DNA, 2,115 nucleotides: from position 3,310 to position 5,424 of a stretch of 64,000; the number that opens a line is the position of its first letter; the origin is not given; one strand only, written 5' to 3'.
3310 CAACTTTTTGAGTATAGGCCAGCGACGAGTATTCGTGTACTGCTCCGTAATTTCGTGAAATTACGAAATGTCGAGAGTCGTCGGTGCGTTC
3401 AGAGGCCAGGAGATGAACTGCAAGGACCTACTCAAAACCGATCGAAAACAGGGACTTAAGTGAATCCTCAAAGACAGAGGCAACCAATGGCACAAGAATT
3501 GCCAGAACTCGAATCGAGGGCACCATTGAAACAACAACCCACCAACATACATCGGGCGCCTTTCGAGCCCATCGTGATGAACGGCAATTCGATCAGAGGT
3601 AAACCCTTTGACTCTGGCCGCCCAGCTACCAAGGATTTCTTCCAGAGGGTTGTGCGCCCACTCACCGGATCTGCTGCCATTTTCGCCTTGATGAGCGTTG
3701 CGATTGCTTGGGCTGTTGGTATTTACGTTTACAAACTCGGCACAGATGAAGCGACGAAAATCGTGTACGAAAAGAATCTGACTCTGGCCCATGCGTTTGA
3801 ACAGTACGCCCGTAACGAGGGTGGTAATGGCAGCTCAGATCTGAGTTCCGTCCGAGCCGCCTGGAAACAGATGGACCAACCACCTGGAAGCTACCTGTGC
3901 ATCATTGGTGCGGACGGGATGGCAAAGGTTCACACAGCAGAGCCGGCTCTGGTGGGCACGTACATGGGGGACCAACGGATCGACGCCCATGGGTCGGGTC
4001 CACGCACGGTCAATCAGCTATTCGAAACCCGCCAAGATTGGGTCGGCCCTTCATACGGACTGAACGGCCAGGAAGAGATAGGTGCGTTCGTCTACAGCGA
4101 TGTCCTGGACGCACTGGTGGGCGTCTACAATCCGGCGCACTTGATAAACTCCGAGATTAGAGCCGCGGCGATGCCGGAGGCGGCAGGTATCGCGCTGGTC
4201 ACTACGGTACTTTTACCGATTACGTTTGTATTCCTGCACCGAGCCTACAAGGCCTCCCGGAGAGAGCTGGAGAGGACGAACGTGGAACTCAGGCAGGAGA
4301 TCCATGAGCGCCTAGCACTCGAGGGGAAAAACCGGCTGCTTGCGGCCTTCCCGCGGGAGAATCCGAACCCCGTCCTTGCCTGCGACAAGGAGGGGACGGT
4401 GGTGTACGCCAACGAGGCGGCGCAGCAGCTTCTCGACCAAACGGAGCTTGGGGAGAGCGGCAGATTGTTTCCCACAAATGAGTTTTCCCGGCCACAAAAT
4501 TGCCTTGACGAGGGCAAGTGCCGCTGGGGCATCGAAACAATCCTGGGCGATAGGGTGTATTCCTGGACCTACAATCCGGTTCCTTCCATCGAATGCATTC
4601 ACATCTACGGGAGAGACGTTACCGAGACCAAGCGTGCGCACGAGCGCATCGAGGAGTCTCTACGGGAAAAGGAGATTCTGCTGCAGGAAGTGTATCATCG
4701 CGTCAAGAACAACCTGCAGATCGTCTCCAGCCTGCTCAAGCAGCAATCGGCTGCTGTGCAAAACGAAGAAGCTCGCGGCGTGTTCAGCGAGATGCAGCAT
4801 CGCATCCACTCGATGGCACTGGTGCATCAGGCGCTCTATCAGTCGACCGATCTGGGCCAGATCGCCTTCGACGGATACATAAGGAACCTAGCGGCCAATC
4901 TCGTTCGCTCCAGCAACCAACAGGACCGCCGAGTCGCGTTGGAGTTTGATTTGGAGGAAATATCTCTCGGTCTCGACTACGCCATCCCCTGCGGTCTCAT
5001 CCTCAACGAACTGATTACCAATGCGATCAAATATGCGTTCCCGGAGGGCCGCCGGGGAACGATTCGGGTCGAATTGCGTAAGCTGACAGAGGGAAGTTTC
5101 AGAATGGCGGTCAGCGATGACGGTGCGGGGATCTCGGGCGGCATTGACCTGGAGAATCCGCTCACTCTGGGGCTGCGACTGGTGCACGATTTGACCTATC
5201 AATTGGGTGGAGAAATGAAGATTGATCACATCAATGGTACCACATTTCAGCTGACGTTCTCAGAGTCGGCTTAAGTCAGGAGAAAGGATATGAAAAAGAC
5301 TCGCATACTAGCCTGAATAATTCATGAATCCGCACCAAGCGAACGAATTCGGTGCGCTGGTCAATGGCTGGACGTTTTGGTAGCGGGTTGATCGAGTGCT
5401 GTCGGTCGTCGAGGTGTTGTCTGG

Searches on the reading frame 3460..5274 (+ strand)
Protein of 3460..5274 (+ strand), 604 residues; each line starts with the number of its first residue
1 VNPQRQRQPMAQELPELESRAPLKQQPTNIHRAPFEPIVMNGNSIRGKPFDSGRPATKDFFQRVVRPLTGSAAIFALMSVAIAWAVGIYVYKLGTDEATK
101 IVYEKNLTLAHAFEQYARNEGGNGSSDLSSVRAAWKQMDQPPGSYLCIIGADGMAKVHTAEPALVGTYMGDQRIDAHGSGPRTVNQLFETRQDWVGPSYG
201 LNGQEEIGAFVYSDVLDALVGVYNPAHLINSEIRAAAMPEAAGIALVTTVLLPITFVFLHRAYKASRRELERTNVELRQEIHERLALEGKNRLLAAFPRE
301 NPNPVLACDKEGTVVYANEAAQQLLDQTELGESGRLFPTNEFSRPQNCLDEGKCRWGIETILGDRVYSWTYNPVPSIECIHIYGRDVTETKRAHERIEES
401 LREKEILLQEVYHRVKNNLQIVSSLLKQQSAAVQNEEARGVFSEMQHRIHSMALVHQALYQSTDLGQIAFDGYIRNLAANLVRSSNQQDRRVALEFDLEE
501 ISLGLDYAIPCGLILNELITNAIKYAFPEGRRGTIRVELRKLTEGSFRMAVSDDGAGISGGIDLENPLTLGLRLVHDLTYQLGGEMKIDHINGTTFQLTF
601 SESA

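Call 5: search_protein_families(library=pfam, proteins=[window:3460-5274:+])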
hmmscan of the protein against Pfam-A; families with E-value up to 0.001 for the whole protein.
window:3460-5274:+ (604 aa): 6 families
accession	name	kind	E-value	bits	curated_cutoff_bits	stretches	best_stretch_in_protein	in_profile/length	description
PF07568.18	HisKA_2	-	2.2e-26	92.2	22.3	1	410-484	1-75/76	Histidine kinase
PF02518.31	HATPase_c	-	2.7e-10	41.1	26.4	1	513-601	8-108/111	Histidine kinase-, DNA gyrase B-, and HSP90-like ATPase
PF07536.20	HWE_HK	-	1.8e-07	32.2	22.8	1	410-463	1-52/83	HWE histidine kinase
PF13581.12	HATPase_c_2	-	3.1e-07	30.9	27.4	1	490-561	12-81/127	Histidine kinase-like ATPase domain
PF08448.16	PAS_4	-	8.2e-06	26.5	23.1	1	302-392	5-110/110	PAS fold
PF13188.13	PAS_8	-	0.00066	19.9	21.8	0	302-342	11-52/65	PAS domain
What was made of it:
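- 3487..5274 (+): Sensor histidine kinase gene (595 aa; PAS + HisKA_2/HWE + HATPase_c), intact. Left without its partner regulator by the insertion. Pfam HisKA_2 2.2e-26, HATPase_c, PAS_4 (call 5).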

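Call 6: search_protein_families(library=ncbifam, proteins=[window:3460-5274:+])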
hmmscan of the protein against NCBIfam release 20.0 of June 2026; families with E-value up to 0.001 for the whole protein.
window:3460-5274:+ (604 aa): 14 families
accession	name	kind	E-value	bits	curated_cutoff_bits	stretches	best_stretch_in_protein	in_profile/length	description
NF051872.1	HisKinPhyk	equivalog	1.7e-35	122.6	750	1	395-600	334-536/537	sensor histidine kinase PhyK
NF010077.0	PRK13559.1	subfamily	2.6e-14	52.9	361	1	385-547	155-305/364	hypothetical protein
NF052306.1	BluLightHisKinLov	equivalog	1.6e-13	50.2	450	1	385-590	134-321/334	blue-light-activated histidine kinase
TIGR02966.1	phoR_proteo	equivalog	1.1e-09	37.7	334.2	1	299-559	13-274/333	phosphate regulon sensor histidine kinase PhoR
NF008184.0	PRK10935.1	equivalog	4e-06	25.8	553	1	476-602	437-559/565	nitrate/nitrite two-component system sensor histidine kinase NarQ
NF008468.0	PRK11360.1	equivalog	4.7e-06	25.3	646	1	305-559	281-553/616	two-component system sensor histidine kinase AtoS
NF046044.1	PnpS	equivalog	1e-05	24.7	400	0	512-559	287-330/390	two-component system histidine kinase PnpS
NF045595.1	HK_scytonemin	equivalog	1.2e-05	23.9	865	1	383-559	394-576/637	scytonemin biosynthesis sensor histidine kinase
NF008302.0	PRK11091.1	equivalog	6.4e-05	21.3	838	0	382-420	261-299/779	aerobic respiration two-component sensor histidine kinase ArcB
NF033092.0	HK_WalK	equivalog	8.9e-05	21.3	725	0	514-559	492-533/594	cell wall metabolism sensor histidine kinase WalK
NF047405.1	SensHisKinSapS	equivalog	0.0001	21.8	550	0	391-559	106-272/341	two-component system sensor histidine kinase SapS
NF008298.1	PRK11086.1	subfamily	0.00049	18.7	520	0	304-560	223-471/529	DcuS/MalK family sensor histidine kinase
NF008649.0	PRK11644.1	equivalog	0.00067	18.5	408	1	480-600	380-494/499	signal transduction histidine-protein kinase/phosphatase UhpB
NF033093.1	HK_VicK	exception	0.0009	18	680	0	492-559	312-374/448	cell wall metabolism sensor histidine kinase VicK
